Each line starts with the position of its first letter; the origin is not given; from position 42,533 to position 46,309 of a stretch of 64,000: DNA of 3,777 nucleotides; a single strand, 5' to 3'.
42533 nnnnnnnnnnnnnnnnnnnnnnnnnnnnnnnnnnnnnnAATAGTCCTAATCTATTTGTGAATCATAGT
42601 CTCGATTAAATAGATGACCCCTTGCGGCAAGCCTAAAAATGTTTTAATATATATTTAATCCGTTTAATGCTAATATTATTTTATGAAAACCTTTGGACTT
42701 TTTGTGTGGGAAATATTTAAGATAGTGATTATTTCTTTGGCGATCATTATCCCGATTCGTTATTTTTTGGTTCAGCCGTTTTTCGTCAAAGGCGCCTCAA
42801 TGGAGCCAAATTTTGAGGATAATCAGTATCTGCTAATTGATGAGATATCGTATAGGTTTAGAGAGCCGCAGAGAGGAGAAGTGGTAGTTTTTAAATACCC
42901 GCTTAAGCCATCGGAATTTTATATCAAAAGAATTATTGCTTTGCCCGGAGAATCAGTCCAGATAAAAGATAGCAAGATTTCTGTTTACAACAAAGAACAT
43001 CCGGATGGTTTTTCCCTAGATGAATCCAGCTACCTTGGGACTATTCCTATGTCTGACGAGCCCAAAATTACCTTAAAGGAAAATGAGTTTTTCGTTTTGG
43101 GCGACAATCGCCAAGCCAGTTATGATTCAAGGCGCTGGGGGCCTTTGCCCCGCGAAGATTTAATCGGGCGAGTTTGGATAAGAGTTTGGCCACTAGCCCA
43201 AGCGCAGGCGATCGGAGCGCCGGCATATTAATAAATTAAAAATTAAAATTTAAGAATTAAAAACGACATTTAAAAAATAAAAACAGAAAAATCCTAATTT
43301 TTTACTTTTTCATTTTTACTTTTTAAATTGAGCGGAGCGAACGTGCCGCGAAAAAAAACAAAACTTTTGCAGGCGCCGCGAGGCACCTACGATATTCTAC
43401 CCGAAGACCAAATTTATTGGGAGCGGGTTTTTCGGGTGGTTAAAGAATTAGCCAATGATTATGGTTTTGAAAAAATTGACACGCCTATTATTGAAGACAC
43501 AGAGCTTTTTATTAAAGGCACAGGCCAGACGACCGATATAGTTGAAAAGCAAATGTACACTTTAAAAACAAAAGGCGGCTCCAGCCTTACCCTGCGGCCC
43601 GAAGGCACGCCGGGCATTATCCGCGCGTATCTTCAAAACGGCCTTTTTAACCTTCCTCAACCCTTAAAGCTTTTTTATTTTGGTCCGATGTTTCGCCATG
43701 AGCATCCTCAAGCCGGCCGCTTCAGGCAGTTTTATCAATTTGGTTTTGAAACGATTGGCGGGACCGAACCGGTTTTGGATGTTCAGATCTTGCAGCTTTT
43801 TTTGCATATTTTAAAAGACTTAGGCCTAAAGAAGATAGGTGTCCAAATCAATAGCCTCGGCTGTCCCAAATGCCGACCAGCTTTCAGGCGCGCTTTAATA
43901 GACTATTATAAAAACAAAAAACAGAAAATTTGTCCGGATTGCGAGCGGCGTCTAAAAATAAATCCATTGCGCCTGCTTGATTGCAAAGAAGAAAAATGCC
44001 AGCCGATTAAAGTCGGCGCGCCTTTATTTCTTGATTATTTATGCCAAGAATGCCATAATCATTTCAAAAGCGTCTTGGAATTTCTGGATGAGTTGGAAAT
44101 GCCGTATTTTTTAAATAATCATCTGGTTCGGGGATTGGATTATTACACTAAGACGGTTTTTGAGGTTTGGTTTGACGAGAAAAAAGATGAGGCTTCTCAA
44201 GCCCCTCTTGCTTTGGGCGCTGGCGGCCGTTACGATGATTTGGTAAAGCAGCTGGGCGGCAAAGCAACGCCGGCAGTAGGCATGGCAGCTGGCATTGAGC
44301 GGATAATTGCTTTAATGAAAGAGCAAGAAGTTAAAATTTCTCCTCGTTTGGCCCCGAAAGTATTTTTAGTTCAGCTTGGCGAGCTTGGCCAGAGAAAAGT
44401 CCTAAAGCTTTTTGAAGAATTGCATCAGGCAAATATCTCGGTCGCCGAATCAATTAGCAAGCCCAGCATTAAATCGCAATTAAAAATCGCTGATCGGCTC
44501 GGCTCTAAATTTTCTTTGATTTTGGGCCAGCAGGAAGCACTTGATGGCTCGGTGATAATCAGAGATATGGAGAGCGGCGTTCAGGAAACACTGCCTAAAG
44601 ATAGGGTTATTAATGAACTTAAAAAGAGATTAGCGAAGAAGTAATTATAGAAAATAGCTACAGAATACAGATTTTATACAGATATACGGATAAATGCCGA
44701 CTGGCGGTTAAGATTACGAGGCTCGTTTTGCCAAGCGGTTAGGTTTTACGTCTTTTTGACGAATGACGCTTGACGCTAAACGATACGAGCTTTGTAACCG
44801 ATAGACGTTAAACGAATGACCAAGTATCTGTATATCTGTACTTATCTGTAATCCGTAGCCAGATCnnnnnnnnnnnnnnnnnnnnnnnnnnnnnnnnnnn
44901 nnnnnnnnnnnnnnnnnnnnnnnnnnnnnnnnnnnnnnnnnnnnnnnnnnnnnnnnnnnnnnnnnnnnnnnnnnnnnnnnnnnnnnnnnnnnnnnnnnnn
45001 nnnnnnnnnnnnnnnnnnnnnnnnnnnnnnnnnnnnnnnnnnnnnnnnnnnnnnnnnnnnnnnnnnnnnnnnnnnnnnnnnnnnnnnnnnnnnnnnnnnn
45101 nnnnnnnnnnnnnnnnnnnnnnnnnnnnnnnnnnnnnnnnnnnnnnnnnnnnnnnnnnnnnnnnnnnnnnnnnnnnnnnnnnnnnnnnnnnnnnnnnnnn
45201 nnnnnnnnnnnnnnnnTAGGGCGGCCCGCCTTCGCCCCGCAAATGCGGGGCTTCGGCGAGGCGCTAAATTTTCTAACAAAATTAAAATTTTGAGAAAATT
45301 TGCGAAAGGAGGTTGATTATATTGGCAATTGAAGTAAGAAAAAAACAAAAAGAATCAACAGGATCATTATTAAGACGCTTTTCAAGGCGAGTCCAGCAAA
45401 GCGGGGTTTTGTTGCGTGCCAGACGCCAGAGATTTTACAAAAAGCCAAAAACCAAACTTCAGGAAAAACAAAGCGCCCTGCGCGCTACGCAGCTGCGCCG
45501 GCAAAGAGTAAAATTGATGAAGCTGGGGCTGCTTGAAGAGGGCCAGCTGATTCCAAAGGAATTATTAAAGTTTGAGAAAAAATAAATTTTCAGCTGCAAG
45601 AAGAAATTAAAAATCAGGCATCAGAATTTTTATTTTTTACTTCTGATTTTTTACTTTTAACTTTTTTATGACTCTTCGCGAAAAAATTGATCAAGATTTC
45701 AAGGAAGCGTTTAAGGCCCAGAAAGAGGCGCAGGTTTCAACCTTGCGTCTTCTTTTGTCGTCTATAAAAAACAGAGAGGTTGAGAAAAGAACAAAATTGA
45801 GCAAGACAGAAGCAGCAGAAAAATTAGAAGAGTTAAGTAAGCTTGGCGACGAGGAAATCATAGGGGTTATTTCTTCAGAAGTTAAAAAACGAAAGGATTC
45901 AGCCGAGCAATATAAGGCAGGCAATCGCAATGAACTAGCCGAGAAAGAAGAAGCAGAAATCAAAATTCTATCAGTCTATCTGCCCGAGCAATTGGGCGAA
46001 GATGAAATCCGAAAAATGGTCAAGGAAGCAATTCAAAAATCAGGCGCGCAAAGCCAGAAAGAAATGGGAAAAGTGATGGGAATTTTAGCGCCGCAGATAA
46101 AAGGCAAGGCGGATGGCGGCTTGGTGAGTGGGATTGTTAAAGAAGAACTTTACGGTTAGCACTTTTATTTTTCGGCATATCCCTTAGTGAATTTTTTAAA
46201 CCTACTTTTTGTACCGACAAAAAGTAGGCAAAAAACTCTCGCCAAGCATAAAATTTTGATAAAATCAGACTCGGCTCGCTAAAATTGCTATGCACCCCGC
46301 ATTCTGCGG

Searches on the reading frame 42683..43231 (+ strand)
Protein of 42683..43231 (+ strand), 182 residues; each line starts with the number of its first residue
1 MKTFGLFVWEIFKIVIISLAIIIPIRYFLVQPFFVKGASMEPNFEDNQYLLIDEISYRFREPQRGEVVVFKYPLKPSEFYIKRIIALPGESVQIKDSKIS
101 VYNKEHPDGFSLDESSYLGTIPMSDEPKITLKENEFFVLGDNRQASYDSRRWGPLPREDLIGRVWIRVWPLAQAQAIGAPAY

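Call 13: search_protein_families(library=pfam, proteins=[window:42683-43231:+])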
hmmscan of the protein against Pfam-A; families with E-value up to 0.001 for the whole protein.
window:42683-43231:+ (182 aa): 2 families
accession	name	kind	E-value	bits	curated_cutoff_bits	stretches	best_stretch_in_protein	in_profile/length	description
PF10502.14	Peptidase_S26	-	1.6e-43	149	22.9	1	9-169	2-168/168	Signal peptidase, peptidase S26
PF00717.28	Peptidase_S24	-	2.7e-06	27.5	23.3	1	34-95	39-92/116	Peptidase S24-like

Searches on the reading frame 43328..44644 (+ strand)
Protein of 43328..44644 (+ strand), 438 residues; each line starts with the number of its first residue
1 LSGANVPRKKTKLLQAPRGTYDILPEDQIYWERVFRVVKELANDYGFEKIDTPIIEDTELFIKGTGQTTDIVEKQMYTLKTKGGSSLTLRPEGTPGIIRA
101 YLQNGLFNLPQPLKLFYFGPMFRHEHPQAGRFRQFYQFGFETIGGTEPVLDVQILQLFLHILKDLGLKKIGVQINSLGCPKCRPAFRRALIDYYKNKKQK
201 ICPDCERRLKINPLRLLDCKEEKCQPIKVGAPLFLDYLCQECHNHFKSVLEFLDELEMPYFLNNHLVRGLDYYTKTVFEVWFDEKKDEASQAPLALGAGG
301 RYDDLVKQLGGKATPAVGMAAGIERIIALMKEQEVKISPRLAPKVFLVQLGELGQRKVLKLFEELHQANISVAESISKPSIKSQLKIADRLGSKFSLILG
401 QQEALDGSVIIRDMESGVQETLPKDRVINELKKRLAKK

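Call 13: search_protein_families(library=pfam, proteins=[window:43328-44644:+])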
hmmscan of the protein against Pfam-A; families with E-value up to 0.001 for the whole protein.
window:43328-44644:+ (438 aa): 4 families
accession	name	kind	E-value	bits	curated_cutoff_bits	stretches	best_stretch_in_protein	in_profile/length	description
PF13393.11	tRNA-synt_His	-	3.2e-44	151.9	25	1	19-326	1-308/308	Histidyl-tRNA synthetase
PF00587.30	tRNA-synt_2b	-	4.5e-15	56.6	29.3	1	77-333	1-178/179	tRNA synthetase class II core domain (G, H, P, S and T)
PF03129.25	HGTP_anticodon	-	2.6e-13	50.4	21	1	345-434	2-94/94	Anticodon binding domain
PF00152.25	tRNA-synt_2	-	9.3e-05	22.1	25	0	301-334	263-296/308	tRNA synthetases class II (D, K and N)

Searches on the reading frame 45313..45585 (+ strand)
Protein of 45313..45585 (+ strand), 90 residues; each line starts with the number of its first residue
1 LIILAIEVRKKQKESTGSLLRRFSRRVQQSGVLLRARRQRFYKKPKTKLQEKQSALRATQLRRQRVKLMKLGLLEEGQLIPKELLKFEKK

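Call 13: search_protein_families(library=pfam, proteins=[window:45313-45585:+])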
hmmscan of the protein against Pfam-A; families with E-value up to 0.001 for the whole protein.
window:45313-45585:+ (90 aa): 1 family
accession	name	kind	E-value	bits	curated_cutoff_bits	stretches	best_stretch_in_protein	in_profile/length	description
PF01165.25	Ribosomal_S21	-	2.3e-08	34.1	27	1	8-57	2-51/55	Ribosomal protein S21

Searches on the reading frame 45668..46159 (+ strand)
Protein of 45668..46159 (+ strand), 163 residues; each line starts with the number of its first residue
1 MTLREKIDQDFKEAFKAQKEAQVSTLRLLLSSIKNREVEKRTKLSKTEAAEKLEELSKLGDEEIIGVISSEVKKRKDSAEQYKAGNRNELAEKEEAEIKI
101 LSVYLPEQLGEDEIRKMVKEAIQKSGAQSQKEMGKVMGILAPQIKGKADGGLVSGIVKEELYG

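Call 13: search_protein_families(library=pfam, proteins=[window:45668-46159:+])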
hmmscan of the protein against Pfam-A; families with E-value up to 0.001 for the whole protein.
window:45668-46159:+ (163 aa): 1 family
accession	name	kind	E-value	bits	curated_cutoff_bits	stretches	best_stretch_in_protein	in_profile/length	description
PF09424.15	YqeY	-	6e-48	163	27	1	4-161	1-143/143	Yqey-like protein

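Call 43: find_encoding_contigs(protein=window:45668-46159:+, flank=3000, max_places=10)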
Protein window:45668-46159:+ (163 aa): 2 contigs read that carry it; 1 place shown.
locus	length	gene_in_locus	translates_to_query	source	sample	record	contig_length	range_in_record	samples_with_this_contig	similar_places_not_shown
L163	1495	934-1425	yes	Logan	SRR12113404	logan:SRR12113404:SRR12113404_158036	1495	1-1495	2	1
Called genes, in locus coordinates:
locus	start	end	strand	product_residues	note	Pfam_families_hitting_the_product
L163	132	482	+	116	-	PF11969:DcpS_C, PF01230:HIT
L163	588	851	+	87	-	PF01165:Ribosomal_S21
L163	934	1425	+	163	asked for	PF09424:YqeY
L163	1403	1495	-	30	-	?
